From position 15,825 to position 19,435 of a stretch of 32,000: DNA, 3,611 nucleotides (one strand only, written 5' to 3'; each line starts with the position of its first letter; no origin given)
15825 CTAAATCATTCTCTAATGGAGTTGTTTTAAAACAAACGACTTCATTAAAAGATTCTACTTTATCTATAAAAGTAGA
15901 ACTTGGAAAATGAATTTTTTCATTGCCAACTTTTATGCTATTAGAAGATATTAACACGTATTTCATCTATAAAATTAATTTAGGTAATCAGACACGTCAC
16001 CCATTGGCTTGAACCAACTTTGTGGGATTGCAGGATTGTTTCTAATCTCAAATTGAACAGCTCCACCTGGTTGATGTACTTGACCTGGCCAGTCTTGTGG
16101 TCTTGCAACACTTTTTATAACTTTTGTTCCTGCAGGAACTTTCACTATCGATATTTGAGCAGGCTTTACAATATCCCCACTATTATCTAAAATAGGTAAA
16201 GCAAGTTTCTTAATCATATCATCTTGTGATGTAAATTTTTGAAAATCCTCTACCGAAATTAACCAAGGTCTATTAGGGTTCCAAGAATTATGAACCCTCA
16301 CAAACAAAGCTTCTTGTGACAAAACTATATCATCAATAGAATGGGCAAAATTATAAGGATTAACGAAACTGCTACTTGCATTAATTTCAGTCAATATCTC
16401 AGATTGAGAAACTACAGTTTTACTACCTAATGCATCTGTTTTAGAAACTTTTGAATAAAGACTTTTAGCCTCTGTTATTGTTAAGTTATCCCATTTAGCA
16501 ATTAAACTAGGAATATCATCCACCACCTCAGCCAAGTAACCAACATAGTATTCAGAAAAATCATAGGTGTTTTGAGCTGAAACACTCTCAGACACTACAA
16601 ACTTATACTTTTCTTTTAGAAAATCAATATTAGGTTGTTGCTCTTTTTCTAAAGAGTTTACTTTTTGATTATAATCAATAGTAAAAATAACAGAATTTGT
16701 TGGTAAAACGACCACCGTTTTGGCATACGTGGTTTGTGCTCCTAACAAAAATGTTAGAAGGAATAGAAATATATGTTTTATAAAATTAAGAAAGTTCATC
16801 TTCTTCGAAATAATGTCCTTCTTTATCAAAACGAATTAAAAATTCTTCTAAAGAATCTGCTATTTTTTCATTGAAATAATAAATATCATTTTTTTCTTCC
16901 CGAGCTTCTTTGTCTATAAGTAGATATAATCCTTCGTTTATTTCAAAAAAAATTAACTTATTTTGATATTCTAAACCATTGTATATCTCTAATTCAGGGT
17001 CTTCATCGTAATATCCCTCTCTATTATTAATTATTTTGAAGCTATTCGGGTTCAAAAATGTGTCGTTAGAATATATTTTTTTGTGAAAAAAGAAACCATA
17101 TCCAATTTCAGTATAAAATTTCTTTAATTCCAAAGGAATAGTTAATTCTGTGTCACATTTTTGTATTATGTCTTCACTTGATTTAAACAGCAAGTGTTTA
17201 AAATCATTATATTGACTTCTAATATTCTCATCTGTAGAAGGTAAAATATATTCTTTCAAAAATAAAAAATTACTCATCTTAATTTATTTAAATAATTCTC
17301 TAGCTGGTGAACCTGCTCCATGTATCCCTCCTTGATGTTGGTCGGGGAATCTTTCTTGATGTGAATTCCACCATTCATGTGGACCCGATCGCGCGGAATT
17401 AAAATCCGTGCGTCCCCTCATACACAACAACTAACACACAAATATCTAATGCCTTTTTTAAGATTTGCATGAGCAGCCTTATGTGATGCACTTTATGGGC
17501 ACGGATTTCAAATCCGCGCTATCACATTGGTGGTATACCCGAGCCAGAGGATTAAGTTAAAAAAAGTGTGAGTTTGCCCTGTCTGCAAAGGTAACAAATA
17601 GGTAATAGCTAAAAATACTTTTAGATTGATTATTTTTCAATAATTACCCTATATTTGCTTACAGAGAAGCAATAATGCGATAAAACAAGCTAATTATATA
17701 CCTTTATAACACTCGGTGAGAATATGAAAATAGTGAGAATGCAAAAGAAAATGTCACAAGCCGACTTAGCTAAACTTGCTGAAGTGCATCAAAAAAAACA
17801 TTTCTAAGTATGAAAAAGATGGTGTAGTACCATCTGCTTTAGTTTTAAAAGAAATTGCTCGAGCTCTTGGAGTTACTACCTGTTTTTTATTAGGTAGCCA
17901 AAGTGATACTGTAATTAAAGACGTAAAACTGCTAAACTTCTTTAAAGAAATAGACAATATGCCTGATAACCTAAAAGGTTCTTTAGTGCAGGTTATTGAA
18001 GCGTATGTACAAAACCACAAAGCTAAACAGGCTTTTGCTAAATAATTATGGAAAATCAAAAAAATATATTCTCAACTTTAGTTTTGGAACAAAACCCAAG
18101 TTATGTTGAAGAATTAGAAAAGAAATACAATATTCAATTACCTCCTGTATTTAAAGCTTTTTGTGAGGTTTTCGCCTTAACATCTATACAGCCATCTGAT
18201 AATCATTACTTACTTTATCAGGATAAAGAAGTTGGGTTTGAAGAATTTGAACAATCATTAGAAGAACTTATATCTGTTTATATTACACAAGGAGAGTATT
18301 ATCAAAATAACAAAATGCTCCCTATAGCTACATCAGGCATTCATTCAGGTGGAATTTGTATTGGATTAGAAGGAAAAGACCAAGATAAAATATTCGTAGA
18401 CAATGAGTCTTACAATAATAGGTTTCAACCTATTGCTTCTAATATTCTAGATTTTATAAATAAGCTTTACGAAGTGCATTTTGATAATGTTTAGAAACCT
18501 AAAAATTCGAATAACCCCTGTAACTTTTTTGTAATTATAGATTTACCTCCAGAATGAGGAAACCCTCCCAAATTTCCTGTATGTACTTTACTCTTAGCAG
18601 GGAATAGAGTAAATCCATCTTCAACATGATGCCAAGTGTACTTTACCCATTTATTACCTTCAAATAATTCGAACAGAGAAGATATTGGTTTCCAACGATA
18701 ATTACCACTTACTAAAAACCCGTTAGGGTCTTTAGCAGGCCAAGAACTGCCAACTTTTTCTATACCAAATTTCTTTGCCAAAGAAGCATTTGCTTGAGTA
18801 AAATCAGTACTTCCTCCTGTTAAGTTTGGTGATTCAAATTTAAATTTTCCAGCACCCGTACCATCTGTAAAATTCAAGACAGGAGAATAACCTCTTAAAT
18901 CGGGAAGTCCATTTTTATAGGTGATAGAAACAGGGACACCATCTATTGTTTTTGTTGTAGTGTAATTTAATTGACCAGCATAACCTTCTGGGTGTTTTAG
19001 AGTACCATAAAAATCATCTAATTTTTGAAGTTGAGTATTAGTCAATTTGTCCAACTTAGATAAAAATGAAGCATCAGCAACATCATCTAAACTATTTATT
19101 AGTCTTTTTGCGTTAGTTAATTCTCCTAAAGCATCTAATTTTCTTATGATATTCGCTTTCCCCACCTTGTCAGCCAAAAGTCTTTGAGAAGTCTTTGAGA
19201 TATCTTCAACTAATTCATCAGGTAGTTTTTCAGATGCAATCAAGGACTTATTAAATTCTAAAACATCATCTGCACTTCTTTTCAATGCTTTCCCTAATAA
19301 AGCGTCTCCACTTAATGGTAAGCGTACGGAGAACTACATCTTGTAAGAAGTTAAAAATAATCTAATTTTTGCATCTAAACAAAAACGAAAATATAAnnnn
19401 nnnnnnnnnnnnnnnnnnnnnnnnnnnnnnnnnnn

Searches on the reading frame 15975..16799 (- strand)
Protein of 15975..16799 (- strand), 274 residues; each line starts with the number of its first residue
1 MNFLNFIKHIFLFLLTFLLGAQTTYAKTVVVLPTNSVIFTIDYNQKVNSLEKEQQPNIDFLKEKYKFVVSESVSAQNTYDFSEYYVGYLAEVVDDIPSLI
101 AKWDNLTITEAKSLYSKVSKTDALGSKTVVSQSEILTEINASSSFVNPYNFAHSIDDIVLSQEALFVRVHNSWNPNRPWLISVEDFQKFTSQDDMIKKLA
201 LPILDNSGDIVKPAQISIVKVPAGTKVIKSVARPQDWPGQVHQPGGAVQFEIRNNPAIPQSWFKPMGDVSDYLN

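Call 4: search_protein_families(library=pfam, proteins=[window:15975-16799:-], max_evalue=0.1)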
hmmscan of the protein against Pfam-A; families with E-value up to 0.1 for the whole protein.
window:15975-16799:- (274 aa): 1 family
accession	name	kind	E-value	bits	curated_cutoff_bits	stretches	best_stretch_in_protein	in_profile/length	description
PF11675.13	DUF3271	-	0.0075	16.4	22.5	1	44-107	101-161/248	Protein of unknown function (DUF3271)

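Call 17: search_protein_families(library=ncbifam, proteins=[window:15975-16799:-], max_evalue=0.01)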
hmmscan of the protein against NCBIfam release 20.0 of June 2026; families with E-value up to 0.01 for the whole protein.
window:15975-16799:- (274 aa): 0 families

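Call 48: predict_structure(alignment_id=A3)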
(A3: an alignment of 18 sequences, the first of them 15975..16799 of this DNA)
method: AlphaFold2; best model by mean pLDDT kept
length: 274 residues; sequences in the alignment: 18
mean_pLDDT: 59.9   pTM: 0.52
mean pLDDT of the five models: 59.9, 59.6, 54.8, 53.0, 50.9
residues with pLDDT >= 90: 8; 70-90: 121; 50-70: 35; < 50: 110
segments of 3 or more residues with pLDDT < 50: 20-92, 122-140, 142-152, 238-244
pLDDT, mean of each block of 10 residues (from residue 1): 80 70 31 27 32 34 30 27 31 67 86 79 36 43 36 64 83 76 81 77 67 87 82 56 60 80 90 80
secondary structure, 60 per line:
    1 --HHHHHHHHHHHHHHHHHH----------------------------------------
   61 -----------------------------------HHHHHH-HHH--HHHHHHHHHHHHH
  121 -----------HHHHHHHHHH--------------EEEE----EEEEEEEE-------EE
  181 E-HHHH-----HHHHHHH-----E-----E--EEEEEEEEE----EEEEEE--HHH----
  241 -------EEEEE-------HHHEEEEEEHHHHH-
elements in order: H3-20 H96-101 H108-120 H132-141 E156-159 E164-171 E179-181 H183-186 H192-198 E213-221 E226-231 E248-252 E263-268 H269-273

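Call 53: fold_search(model_id=the predicted structure, library=pdb)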
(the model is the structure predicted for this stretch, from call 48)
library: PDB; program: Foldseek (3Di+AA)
matches with E <= 10: 97; with E <= 0.001: 0
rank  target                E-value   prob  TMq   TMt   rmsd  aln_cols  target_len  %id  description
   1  4zv4_D                7.6e-03  0.97  0.28  0.43  13.7       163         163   13  Structure of Tse6 in complex with EF-Tu (released 2015-11-11)
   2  6xtd_A                9.7e-03  0.99  0.28  0.52   5.9       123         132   14  Rhs1-CT in complex with cognate immunity protein RhsI1 (released 2021-07-28)
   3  6b12_A                3.9e-02  0.96  0.27  0.54   4.8       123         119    8  Structure of Tne2 in complex with Tni2 (released 2017-12-20)
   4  4zv4_C                4.2e-02  0.75  0.28  0.44  16.4       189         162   14  Structure of Tse6 in complex with EF-Tu (released 2015-11-11)
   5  4zv0_A                9.2e-02  0.80  0.27  0.48   7.1       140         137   13  Structure of Tse6 in complex with Tsi6 (released 2015-11-11)
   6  6ygf_B                2.9e-01  0.47  0.26  0.32   6.7       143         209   15  NADase from Aspergillus fumigatus with trapped reaction products (released 2020-12-23)
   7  9ug5_B                8.7e-01  0.02  0.08  0.05  17.2       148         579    7  Crystal structure of HA3 from Clostridium botulinum type B with alpha2,3-sialyllactose (released 2025-11-05)
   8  8pms_A                9.8e-01  0.28  0.25  0.33   7.0       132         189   14  NADase from Aspergillus fumigatus with replaced C-terminus from Neurospora crassa (released 2023-11-15)
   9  8pmr_D                1.0e+00  0.20  0.25  0.31   6.9       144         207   15  NADase from Aspergillus fumigatus with mutated calcium binding motif (D219A/E220A) (released 2023-11-15)
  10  7o31_H                1.5e+00  0.02  0.09  0.11  10.7       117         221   14  Crystal structure of the anti-PAS Fab 1.2 in complex with its epitope peptide and the anti-Kappa VHH domain (released 2021-07-07)
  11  6nnw_B                1.8e+00  0.01  0.08  0.10  17.2       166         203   10  Tsn15 in complex with substrate intermediate (released 2019-10-23)
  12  9p1m_D                1.9e+00  0.01  0.09  0.11  12.9       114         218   17  Cryo-EM structure of CD73 in complex with antibody Sym024 (released 2025-12-24)
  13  9ug6_A                1.9e+00  0.01  0.09  0.05  16.4       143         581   10  Crystal structure of HA3 from Clostridium botulinum type B with alpha2,6-sialyllactose (released 2025-11-05)
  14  3u36_E                2.0e+00  0.01  0.09  0.10  15.1       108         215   17  Crystal Structure of PG9 Fab (released 2011-11-30)
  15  7l77_H                2.0e+00  0.01  0.09  0.11  13.8       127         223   15  Crystal structure of broadly HIV-1-neutralizing antibody VRC33.01 (released 2021-10-27)
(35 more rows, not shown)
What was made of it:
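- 15975..16799 (-): Toxin 2 (274 aa). Leader at 16530-16799 (signal peptide plus conserved segment); tip at 15975-16529 (NADase-toxin-like fold). AF2 tip core has pLDDT 65-90, and the top Foldseek hits are all NADase toxins: Tse6, Rhs1-CT, Tne2 and a fungal NADase (calls 48, 53).
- On TNT/Tse6-type NAD(P)+ glycohydrolase toxins (tip 2): Probabilities are 0.47-0.99 (0.75 or more for the bacterial toxins), but E-values are 0.008-0.3 and TM-scores (normalised by target length) 0.32-0.54, on a model with mean pLDDT 60 (calls 48, 53).
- The best structural matches of tip 2 are all NADase toxins (call 53).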

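Call 92: search_protein_families(library=padloc, proteins=[window:15975-16799:-], max_evalue=0.01)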
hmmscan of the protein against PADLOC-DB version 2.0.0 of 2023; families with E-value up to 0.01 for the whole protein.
window:15975-16799:- (274 aa): 0 families

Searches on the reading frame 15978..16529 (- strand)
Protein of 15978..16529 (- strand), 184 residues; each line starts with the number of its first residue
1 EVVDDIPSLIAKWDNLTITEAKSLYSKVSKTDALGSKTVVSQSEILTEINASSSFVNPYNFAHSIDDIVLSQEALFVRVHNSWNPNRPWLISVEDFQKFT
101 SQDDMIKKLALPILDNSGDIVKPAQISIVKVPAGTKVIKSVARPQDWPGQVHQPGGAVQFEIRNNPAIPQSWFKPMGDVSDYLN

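Call 22: find_homologous_proteins(query=window:15978-16529:-, max_evalue=0.001)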
Query seq(184 aa) (184 aa): 16 proteins with E <= 0.001 among 61 candidates.
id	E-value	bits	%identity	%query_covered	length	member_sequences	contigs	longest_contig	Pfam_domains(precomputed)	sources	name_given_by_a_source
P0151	7.7e-108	376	94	98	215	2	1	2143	-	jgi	jgi:hypothetical protein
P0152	3.4e-97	342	84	98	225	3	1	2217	-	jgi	-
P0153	6.6e-95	334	84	100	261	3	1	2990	-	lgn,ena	-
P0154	1.1e-91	324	81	98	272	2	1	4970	-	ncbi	-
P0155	8.3e-87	308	76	98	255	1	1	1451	-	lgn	-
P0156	2.0e-86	306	74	97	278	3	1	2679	-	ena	-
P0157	1.5e-85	304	73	99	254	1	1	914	-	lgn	-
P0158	1.6e-78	281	85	82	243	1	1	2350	-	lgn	-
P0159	4.7e-55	204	80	64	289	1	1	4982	-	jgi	jgi:hypothetical protein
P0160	4.7e-54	201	54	97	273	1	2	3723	-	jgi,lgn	jgi:hypothetical protein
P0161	4.7e-53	198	53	97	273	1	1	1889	-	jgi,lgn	jgi:hypothetical protein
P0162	4.4e-52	195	59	78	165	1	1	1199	-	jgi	jgi:hypothetical protein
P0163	9.2e-46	174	76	57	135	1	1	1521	-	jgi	-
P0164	4.9e-45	172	92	48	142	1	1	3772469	-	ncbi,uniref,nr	ncbi:hypothetical protein HME9304_01284 [Flagellimonas maritima]|uniref:Uncharacterized protein n=1 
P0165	1.1e-43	167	63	67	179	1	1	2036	-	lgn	-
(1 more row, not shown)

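Call 42: find_encoding_contigs(protein=P0154, flank=5000)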
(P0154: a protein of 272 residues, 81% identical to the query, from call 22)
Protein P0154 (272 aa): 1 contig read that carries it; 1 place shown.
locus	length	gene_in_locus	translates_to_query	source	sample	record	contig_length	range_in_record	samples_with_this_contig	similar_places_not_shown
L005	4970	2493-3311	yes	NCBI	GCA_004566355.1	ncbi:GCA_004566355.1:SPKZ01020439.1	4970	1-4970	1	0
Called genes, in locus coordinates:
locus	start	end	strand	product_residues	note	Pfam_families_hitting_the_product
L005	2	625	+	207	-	?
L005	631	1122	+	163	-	PF09346:SMI1_KNR4, PF14568:SUKH_6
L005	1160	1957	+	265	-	-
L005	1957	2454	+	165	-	-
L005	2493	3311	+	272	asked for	-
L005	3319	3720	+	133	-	-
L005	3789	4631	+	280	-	-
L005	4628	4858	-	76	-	-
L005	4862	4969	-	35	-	?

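Call 43: find_encoding_contigs(protein=P0160, flank=5000)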
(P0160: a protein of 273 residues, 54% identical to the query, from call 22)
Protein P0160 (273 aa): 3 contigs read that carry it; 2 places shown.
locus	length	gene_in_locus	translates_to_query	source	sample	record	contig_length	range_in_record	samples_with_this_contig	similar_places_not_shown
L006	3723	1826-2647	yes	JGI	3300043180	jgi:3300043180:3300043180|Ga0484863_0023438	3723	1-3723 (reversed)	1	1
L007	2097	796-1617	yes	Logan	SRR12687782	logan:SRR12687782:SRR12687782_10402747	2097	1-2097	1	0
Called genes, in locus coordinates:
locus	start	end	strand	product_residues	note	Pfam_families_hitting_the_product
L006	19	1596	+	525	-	-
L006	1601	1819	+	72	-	-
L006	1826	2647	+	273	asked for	-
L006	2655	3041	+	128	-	-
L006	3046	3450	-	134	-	PF01381:HTH_3, PF12844:HTH_19, PF13560:HTH_31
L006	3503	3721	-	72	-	?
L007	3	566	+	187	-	?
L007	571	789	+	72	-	-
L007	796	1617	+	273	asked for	-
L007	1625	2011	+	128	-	-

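Call 44: find_encoding_contigs(protein=P0153, flank=5000)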
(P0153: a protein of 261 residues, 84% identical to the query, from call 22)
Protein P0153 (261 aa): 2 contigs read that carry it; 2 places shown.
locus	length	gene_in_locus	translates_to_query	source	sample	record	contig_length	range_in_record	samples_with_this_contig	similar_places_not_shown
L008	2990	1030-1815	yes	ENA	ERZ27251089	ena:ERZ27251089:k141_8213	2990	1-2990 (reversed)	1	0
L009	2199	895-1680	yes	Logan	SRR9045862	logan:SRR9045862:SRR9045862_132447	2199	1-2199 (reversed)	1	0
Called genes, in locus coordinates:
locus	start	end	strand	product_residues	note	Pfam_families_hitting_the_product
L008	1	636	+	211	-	?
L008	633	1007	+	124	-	-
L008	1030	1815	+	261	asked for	-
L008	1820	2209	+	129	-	-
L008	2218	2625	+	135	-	-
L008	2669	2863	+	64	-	PF01541:GIY-YIG (weak)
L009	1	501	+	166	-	?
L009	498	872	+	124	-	-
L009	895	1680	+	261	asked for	-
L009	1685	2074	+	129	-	-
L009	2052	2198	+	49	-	?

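Call 65: search_solved_structures(query=A5, max_evalue=10, show_alignments=3)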
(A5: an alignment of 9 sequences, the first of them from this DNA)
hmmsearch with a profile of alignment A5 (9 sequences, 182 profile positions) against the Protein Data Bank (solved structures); distinct sequences matched with E-value up to 10: 1.
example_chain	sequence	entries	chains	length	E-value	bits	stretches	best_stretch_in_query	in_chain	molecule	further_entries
2jve_A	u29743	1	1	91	1.9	11.3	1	18-50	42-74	Prod 1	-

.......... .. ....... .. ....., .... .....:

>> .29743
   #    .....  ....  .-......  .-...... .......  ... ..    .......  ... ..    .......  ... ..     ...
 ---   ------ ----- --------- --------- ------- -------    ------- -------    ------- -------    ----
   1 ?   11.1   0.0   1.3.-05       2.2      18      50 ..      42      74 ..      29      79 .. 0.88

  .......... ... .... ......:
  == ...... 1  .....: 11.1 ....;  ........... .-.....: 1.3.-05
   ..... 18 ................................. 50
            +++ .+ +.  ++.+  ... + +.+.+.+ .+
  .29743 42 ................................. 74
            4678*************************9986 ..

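Call 68: search_protein_families(library=pfam, alignment_id=A5, max_evalue=10)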
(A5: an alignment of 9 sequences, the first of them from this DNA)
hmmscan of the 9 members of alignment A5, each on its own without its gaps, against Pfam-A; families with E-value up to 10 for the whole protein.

A. member 1, seq(182 aa): 0 families

B. families by the number of members that match (of 9 scanned): 1 family
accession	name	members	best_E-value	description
PF19967.4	VMAP-M5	1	0.089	vWA-MoxR associated protein middle region (VMAP-M) 5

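Call 81: search_protein_families(library=pfam, proteins=[L005:2-625:+, L005:1109-1957:+, L005:3789-4631:+, L008:10-636:+], max_evalue=0.01)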
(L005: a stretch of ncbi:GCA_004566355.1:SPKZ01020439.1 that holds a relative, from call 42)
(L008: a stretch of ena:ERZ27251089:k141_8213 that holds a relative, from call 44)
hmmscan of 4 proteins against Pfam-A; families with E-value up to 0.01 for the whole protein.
L005:2-625:+ (207 aa): 0 families

L005:1109-1957:+ (282 aa): 1 family
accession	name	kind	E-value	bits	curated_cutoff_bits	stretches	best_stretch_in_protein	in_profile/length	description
PF08808.17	RES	-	0.00064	20.2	23.2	1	140-271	18-143/157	RES domain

L005:3789-4631:+ (280 aa): 0 families

L008:10-636:+ (208 aa): 0 families

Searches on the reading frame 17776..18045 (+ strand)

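Call 4: search_protein_families(library=pfam, proteins=[window:17776-18045:+], max_evalue=0.1)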
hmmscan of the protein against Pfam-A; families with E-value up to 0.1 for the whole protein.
window:17776-18045:+ (89 aa): 2 families
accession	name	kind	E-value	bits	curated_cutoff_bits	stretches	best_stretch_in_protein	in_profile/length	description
PF01381.28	HTH_3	-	8.9e-05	22.9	23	1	9-37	26-54/55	Helix-turn-helix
PF12844.13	HTH_19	-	0.024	15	30.2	1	6-35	26-55/64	Helix-turn-helix domain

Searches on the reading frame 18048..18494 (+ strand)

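Call 4: search_protein_families(library=pfam, proteins=[window:18048-18494:+], max_evalue=0.1)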
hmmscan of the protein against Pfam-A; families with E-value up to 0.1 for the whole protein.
window:18048-18494:+ (148 aa): 2 families
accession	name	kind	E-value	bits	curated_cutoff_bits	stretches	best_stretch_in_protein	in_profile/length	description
PF09346.15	SMI1_KNR4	-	1.8e-07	32.3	25.4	1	18-139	5-125/125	SMI1 / KNR4 family (SUKH-1)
PF14568.11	SUKH_6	-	7.8e-05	23.6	27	1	20-137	4-119/119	SMI1-KNR4 cell-wall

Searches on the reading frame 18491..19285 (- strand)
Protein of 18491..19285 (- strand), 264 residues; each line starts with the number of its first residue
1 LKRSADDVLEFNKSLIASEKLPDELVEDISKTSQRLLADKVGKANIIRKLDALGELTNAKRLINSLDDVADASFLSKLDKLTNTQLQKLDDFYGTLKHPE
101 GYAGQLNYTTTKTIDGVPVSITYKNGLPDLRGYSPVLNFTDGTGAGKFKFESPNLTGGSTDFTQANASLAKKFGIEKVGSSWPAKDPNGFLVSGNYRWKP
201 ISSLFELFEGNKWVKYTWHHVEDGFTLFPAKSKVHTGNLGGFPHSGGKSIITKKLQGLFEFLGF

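Call 4: search_protein_families(library=pfam, proteins=[window:18491-19285:-], max_evalue=0.1)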
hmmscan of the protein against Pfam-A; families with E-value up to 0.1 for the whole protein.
window:18491-19285:- (264 aa): 3 families
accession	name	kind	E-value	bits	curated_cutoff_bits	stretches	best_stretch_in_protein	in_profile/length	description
PF14414.12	WHH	-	2.3e-05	24.5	25.1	1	215-253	8-42/43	A nuclease of the HNH/ENDO VII superfamily with conserved WHH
PF12639.13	Colicin-DNase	-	0.0017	19.6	25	1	210-236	64-90/96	DNase/tRNase domain of colicin-like bacteriocin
PF01653.23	DNA_ligase_aden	-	0.078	12.9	27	0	85-127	21-63/253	NAD-dependent DNA ligase adenylation domain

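Call 17: search_protein_families(library=ncbifam, proteins=[window:18491-19285:-], max_evalue=0.01)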
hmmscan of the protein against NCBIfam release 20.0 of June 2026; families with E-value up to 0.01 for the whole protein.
window:18491-19285:- (264 aa): 0 families
